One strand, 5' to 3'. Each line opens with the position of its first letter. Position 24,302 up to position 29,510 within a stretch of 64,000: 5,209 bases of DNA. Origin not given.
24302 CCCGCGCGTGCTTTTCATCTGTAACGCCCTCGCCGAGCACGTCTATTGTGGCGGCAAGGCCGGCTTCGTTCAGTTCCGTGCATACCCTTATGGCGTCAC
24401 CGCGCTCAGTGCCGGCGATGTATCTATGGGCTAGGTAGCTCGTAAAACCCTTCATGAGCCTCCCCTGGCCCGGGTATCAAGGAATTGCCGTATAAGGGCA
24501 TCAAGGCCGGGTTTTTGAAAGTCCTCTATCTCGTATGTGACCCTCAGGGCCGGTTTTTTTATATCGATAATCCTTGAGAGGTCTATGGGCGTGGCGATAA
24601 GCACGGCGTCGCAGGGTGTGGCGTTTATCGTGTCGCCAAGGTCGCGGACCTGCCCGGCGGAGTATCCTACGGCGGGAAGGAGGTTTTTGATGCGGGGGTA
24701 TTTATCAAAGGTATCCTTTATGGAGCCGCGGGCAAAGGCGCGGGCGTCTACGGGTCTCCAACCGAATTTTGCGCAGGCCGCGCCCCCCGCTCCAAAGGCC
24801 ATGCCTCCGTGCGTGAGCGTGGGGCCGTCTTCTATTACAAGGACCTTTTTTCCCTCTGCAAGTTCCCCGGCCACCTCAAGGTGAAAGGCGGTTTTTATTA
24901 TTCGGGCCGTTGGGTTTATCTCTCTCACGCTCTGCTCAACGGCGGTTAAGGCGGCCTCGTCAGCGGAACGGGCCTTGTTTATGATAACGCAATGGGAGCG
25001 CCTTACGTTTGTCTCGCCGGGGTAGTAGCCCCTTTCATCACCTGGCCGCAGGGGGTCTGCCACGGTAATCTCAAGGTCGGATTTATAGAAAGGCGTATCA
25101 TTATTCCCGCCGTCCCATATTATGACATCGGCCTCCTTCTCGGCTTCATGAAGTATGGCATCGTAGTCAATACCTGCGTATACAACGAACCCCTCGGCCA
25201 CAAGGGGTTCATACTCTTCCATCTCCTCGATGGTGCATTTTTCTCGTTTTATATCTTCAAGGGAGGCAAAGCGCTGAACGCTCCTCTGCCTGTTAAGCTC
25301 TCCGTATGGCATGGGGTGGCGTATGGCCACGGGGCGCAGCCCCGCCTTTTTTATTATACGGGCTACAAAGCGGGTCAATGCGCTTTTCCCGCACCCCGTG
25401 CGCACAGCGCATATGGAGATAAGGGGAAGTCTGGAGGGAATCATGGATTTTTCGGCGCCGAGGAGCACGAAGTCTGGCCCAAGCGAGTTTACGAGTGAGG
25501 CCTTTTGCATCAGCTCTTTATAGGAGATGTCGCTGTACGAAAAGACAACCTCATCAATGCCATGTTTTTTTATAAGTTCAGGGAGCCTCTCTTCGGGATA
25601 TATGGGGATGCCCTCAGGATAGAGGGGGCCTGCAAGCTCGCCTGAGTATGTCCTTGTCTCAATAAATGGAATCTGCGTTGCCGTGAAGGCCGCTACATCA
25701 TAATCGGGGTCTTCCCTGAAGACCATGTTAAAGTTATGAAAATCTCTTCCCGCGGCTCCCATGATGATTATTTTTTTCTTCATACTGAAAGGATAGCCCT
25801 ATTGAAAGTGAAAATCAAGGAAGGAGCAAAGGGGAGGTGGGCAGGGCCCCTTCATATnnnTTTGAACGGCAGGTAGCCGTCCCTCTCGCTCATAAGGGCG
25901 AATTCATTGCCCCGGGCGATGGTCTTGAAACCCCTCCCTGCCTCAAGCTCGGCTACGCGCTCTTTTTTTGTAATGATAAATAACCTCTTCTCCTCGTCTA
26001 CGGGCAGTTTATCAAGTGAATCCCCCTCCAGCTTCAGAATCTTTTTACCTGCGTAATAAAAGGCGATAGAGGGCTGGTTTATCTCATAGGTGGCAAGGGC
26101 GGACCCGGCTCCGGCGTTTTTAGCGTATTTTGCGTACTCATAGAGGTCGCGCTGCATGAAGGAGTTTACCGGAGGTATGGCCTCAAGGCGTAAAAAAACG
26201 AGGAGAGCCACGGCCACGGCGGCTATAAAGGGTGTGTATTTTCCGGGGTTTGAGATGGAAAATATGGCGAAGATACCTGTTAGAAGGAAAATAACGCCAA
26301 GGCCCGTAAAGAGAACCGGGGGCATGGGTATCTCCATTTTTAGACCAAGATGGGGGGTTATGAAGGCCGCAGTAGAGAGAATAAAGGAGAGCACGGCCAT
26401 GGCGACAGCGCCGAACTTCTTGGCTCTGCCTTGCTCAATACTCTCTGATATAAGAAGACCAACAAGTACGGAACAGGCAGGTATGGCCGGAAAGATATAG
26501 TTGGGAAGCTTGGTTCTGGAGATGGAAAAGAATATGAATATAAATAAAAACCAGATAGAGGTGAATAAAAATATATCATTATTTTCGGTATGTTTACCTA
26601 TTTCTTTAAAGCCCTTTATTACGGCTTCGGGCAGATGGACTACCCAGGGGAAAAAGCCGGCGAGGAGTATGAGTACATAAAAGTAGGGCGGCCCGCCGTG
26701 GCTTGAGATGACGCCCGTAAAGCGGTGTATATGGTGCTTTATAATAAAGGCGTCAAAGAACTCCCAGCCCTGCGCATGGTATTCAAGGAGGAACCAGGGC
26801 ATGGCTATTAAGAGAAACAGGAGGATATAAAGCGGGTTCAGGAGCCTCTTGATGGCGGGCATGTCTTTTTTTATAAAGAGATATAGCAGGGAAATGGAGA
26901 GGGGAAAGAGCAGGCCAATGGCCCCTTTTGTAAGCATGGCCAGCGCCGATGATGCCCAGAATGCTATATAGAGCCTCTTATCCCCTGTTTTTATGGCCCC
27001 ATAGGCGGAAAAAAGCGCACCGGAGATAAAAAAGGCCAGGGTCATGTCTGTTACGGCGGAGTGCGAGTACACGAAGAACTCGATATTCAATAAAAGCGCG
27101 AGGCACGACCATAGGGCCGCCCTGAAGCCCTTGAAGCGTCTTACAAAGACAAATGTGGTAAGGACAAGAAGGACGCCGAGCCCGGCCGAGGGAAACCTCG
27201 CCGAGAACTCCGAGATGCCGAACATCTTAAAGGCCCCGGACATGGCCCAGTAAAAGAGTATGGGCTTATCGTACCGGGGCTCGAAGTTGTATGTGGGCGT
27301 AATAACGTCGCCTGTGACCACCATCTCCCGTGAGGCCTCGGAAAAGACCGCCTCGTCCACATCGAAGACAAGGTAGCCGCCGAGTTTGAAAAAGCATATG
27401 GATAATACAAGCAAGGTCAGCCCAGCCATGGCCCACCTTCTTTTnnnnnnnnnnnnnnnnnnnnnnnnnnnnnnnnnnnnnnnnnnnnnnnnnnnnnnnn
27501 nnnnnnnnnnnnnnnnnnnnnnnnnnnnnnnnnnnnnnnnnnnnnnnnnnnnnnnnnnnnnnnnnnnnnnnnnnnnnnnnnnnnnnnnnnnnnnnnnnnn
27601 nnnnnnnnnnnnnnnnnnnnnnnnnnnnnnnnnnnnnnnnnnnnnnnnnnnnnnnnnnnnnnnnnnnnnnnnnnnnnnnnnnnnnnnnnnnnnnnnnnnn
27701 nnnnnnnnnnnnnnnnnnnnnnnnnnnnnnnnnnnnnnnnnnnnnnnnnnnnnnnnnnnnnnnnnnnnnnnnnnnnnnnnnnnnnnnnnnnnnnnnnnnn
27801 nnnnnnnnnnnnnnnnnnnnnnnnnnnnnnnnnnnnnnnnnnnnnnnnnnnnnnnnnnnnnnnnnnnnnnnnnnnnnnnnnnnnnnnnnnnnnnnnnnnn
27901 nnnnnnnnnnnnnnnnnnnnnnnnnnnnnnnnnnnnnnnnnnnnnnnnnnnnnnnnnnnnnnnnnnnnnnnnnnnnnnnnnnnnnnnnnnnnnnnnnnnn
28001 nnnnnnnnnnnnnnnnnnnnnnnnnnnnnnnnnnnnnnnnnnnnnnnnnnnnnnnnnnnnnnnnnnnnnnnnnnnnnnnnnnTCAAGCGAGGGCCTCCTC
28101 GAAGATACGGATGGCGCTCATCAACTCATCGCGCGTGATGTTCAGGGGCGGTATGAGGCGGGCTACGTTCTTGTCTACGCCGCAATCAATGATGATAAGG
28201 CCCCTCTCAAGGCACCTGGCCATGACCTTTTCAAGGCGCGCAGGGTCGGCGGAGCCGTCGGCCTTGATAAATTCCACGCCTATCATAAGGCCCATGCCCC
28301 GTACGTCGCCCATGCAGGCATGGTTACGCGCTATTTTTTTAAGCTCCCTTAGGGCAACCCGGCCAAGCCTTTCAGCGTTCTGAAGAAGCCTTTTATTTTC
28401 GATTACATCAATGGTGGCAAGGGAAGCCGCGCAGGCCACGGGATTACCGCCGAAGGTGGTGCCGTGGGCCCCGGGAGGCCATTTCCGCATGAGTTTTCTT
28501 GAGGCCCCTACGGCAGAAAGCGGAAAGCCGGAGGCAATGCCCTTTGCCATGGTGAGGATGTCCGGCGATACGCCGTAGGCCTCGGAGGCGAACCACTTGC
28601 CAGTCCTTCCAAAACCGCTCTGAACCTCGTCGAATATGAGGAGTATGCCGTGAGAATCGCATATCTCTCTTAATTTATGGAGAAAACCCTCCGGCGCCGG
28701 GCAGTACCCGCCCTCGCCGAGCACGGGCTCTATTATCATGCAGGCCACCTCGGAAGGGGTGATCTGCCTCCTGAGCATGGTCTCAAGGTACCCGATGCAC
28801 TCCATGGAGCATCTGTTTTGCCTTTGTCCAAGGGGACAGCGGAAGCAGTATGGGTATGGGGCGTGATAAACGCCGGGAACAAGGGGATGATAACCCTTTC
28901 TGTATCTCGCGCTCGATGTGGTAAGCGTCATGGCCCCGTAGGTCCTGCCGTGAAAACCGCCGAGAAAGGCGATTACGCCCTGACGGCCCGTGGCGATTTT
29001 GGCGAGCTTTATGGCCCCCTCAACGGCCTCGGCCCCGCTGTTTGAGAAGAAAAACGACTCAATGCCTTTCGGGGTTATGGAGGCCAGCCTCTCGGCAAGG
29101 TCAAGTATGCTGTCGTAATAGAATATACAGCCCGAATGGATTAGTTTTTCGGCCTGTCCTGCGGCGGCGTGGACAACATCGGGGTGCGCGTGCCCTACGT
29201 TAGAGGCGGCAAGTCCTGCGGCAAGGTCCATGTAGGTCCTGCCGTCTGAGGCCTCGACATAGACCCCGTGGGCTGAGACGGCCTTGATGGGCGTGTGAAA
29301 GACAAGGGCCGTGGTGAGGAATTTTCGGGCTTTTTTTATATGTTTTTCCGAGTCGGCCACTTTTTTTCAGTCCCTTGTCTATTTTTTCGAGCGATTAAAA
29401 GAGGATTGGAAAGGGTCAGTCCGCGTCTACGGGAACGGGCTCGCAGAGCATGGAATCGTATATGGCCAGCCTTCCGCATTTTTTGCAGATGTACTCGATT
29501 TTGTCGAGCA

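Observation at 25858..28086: Single polypeptide fusing a PAP2 lipid-phosphate phosphatase to an ArnT-like GT-C glycosyltransferase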

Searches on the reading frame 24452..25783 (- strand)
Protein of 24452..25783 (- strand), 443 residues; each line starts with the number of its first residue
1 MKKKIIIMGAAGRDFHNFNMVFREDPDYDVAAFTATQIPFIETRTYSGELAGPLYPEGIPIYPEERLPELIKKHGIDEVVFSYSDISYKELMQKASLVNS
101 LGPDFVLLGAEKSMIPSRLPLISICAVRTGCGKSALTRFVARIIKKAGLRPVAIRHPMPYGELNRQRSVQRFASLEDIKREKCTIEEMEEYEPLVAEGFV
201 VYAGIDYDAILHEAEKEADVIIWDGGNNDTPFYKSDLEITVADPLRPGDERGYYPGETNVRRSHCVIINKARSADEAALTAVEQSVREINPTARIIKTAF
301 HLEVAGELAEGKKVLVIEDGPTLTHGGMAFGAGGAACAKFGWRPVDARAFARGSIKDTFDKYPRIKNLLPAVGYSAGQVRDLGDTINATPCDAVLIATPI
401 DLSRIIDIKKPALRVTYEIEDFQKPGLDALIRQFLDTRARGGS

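Call 7: search_protein_families(library=pfam, proteins=[window:24452-25783:-], max_evalue=0.001)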
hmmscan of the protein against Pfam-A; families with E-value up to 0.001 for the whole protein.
window:24452-25783:- (443 aa): 0 families

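Call 8: search_protein_families(library=ncbifam, proteins=[window:24452-25783:-], max_evalue=0.001)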
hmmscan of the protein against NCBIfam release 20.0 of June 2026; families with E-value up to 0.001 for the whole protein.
window:24452-25783:- (443 aa): 0 families

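Call 53: search_solved_structures(query=window:24452-25783:-, max_evalue=1)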
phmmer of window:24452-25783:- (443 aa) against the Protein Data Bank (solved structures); distinct sequences matched with E-value up to 1: 3.
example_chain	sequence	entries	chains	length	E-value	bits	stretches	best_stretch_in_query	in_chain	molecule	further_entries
8oru_AAA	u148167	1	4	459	2.5e-07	33.3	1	217-363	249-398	Cyclic 2,3-diphosphoglycerate synthetase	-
8ork_AAA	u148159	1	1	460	2.5e-07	33.3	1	217-363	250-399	Cyclic 2,3-diphosphoglycerate synthetase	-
9sxb_A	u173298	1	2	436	1.2e-06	31.1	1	214-321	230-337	Cyclic 2,3-diphosphoglycerate synthetase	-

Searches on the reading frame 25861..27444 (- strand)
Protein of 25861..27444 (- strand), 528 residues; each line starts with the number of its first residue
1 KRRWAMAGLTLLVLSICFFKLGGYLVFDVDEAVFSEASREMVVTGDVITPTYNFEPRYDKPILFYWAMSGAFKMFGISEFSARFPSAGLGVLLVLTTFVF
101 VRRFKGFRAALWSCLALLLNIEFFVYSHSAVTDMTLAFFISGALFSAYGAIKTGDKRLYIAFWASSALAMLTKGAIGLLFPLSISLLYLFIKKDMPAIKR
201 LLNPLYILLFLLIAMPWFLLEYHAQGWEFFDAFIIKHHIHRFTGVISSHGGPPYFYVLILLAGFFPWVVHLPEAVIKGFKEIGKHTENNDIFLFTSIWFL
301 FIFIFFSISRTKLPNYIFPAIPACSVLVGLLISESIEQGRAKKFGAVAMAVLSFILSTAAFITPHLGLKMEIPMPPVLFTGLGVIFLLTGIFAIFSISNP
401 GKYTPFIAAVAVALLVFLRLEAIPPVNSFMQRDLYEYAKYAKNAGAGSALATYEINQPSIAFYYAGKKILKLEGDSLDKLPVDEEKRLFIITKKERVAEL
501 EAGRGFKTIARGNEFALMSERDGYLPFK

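Call 56: find_related_loci(query=A2, collection=metagenome_contigs, flank=6000)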
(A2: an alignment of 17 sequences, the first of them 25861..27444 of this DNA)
Query A2 (528 aa) in metagenome_contigs; peptide patterns used: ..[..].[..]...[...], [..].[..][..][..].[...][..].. (x = any residue, [..] = any of these).
600 stretches matched a pattern (row limit reached: there are more); 525 encode a relative of the query (tblastn E <= 1e-3); the best 80 are kept; 80 distinct loci.
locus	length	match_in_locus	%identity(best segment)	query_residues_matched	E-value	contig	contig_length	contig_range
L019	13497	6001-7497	52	1-501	5e-162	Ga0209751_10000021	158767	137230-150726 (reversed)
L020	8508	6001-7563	51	1-522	4e-161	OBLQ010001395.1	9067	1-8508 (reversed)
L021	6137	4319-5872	49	2-520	4e-149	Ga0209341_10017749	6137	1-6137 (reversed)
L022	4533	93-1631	48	16-521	4e-149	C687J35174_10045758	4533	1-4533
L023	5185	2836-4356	39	11-522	3e-111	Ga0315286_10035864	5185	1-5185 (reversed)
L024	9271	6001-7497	39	16-521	5e-106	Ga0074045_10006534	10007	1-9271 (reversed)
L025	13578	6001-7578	37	3-527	1e-102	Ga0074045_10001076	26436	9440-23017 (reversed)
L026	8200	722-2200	39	1-500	6e-101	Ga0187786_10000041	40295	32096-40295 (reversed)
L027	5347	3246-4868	37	1-521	2e-100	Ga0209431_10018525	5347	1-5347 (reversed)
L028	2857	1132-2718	38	2-521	5e-103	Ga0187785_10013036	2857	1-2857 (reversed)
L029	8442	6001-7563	37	3-520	1e-99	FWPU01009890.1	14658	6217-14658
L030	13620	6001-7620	37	2-521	3e-99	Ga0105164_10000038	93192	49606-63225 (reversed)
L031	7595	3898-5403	38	15-521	9e-98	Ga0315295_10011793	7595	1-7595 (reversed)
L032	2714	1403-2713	42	12-440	3e-100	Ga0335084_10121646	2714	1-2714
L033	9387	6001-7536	37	22-521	9e-96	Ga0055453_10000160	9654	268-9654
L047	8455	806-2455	34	1-521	4e-69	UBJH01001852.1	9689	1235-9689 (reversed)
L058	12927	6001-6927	39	4-316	1e-57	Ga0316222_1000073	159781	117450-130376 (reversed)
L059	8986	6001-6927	39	4-316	1e-57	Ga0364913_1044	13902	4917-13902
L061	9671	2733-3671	36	18-334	1e-56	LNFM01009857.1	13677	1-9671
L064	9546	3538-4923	33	1-463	4e-56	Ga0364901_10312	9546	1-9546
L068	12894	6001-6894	38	17-317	6e-55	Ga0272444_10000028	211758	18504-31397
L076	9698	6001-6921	37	6-316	2e-50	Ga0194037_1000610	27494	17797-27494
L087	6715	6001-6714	41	4-240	4e-49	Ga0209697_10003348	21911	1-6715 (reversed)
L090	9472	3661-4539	38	21-317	5e-48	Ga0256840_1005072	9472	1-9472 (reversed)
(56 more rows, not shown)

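Call 66: search_protein_families(library=pfam, proteins=[L058:3436-4395:-, L064:6900-8615:-, L059:4391-5272:-, L076:1095-1649:-, L087:1077-2801:+, L047:2498-3472:+, L068:11170-12168:+, L061:142-924:-, L090:5109-6047:+], max_evalue=0.001)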
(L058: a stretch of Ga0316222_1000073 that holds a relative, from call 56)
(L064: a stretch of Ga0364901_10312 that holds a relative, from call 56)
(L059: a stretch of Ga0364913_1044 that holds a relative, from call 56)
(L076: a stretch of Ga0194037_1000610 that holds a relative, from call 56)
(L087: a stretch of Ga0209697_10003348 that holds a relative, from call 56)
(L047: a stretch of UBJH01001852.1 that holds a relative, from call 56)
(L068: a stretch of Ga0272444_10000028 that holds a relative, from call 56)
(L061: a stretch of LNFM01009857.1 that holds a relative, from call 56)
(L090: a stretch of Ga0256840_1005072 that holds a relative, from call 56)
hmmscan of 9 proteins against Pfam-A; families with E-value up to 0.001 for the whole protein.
L058:3436-4395:- (320 aa): 2 families
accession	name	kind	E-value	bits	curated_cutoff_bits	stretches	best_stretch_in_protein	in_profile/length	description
PF01545.26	Cation_efflux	-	1.5e-34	119.9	26.6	1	40-223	2-193/198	Cation efflux family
PF16916.11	ZT_dimer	-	0.00026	21.4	26.7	1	232-307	1-76/78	Dimerisation domain of Zinc Transporter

L064:6900-8615:- (572 aa): 3 families
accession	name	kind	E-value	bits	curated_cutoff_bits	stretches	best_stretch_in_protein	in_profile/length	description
PF01368.27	DHH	-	2e-25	89.9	28.1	1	80-229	1-125/125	DHH family, N-terminal domain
PF17768.7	RecJ_OB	-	4e-22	78.8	27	1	455-563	1-107/107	RecJ OB domain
PF02272.25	DHHA1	-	9e-14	52.2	25.9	1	350-441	5-101/102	DHHA1 domain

L059:4391-5272:- (294 aa): 2 families
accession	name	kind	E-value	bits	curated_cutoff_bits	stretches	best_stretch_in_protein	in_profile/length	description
PF00551.24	Formyl_trans_N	-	5.9e-41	140.6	26.1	1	99-274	2-180/181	Formyl transferase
PF01842.31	ACT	-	1e-06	28.8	27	1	17-59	2-46/66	ACT domain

L076:1095-1649:- (185 aa): 2 families
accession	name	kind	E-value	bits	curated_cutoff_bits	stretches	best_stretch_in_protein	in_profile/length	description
PF08212.18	Lipocalin_2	-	2e-41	141.8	24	1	45-182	3-144/146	Lipocalin-like domain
PF00061.29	Lipocalin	-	7.9e-10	39.5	23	1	50-184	2-143/145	Lipocalin / cytosolic fatty-acid binding protein family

L087:1077-2801:+ (575 aa): 4 families
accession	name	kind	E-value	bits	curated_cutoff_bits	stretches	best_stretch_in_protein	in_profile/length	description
PF00005.33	ABC_tran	-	6.9e-31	108.1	25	1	352-497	1-137/137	ABC transporter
PF00664.28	ABC_membrane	-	4.2e-09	36.9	28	1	50-272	37-256/274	ABC transporter transmembrane region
PF02463.25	SMC_N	-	4.8e-09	36.4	40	1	468-538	136-210/220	RecF/RecN/SMC N terminal domain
PF13401.12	AAA_22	-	0.00011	23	27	0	361-516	4-109/130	AAA domain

L047:2498-3472:+ (325 aa): 1 family
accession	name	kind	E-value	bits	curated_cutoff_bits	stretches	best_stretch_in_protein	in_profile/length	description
PF00348.22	polyprenyl_synt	-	3e-72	243.3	27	1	30-274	2-248/251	Polyprenyl synthetase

L068:11170-12168:+ (333 aa): 2 families
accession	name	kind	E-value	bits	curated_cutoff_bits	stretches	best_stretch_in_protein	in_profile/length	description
PF00316.25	FBPase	-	3.8e-69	232.6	34.8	1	5-195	1-191/191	Fructose-1-6-bisphosphatase, N-terminal domain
PF18913.5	FBPase_C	-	1.5e-49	167.5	27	1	199-328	1-125/127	Fructose-1-6-bisphosphatase, C-terminal domain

L061:142-924:- (261 aa): 5 families
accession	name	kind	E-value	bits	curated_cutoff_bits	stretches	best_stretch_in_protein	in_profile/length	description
PF00106.31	adh_short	-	4.8e-50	170.2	26.6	1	27-225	1-190/195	short chain dehydrogenase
PF13561.12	adh_short_C2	-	1.5e-40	139.7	27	1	33-224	1-183/236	Enoyl-(Acyl carrier protein) reductase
PF08659.16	KR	-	2e-11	44.6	22.6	1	30-118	4-96/180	KR domain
PF01370.27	Epimerase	-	5.6e-07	29.6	20.9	1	30-112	2-73/240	NAD dependent epimerase/dehydratase family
PF13460.12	NAD_binding_10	-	5.2e-05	23.6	27.2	1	33-220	1-149/184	NAD(P)H-binding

L090:5109-6047:+ (313 aa): 3 families
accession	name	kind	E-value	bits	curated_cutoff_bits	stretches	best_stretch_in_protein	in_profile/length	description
PF00535.33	Glycos_transf_2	-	2.7e-34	118.9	23.3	1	4-162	1-165/168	Glycosyl transferase family 2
PF10111.15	Glyco_tranf_2_2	-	6.7e-08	32.8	27.3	1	4-91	1-92/276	Glycosyltransferase like family 2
PF13641.12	Glyco_tranf_2_3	-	1.2e-05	25.9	27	1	3-118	3-124/230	Glycosyltransferase like family 2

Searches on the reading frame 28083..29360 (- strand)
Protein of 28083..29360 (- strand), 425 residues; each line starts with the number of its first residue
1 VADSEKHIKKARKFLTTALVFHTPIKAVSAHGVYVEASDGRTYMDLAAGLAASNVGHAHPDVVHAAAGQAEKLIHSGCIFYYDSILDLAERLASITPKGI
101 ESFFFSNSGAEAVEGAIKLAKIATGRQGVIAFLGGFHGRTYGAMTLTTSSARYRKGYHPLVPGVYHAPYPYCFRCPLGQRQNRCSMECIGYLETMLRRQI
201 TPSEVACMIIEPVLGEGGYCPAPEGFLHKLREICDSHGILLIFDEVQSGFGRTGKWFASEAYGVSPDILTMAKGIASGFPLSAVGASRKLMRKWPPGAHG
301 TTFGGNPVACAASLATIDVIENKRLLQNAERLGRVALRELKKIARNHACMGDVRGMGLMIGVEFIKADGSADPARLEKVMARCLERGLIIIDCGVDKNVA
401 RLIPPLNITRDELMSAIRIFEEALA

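Call 7: search_protein_families(library=pfam, proteins=[window:28083-29360:-], max_evalue=0.001)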
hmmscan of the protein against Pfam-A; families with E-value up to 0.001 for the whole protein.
window:28083-29360:- (425 aa): 1 family
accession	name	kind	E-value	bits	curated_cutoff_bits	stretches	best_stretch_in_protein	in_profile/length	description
PF00202.27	Aminotran_3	-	1e-127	426.6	30.5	1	24-424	10-403/403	Aminotransferase class-III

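Call 8: search_protein_families(library=ncbifam, proteins=[window:28083-29360:-], max_evalue=0.001)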
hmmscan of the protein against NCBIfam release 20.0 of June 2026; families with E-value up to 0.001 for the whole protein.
window:28083-29360:- (425 aa): 69 families (the best 25 are shown)
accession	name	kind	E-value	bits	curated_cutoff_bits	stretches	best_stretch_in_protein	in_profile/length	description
NF005993.0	PRK08117.1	subfamily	1.7e-185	616.7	574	1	4-424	5-427/433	aspartate aminotransferase family protein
NF004426.0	PRK05769.1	equivalog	1.1e-149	499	552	1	4-424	17-437/441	acetyl ornithine aminotransferase family protein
NF006228.0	PRK08360.1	equivalog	1.3e-125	419.5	608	1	8-424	7-424/443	aspartate aminotransferase family protein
TIGR00700.1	GABAtrnsam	equivalog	9.3e-117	390.1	506.65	1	21-425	13-419/420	4-aminobutyrate--2-oxoglutarate transaminase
NF004714.0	PRK06058.1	subfamily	6.2e-115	384.4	639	1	8-424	27-444/447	4-aminobutyrate--2-oxoglutarate transaminase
NF005692.0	PRK07495.1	equivalog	5.6e-112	374.5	724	1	20-424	19-419/425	4-aminobutyrate--2-oxoglutarate transaminase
TIGR00707.1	argD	subfamily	1.5e-110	369.6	410.05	1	23-424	9-380/381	acetylornithine/succinylornithine family transaminase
NF005376.0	PRK06918.1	equivalog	1.7e-110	369.5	676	1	5-424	18-441/451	4-aminobutyrate--2-oxoglutarate transaminase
NF006368.0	PRK08593.1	equivalog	2.2e-107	359.5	570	1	14-424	17-429/448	aspartate aminotransferase family protein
NF002874.0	PRK03244.1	equivalog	2e-104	349.6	457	1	20-424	21-392/399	acetylornithine transaminase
NF045634.1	LeuMetRace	equivalog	1.1e-103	347.3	800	1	8-424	7-424/432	leucine/methionine racemase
NF005985.0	PRK08088.1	equivalog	1.2e-101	340.4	713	1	19-423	19-420/426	4-aminobutyrate--2-oxoglutarate transaminase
NF005272.0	PRK06777.1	equivalog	1.1e-100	337.2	725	1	35-424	34-419/421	4-aminobutyrate--2-oxoglutarate transaminase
NF049976.1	AmadipTransam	equivalog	4.3e-100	335.5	650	1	14-424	5-412/416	2-aminoadipate transaminase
NF002325.0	PRK01278.1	subfamily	2.4e-98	329.4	372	2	195-424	167-386/395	acetylornithine transaminase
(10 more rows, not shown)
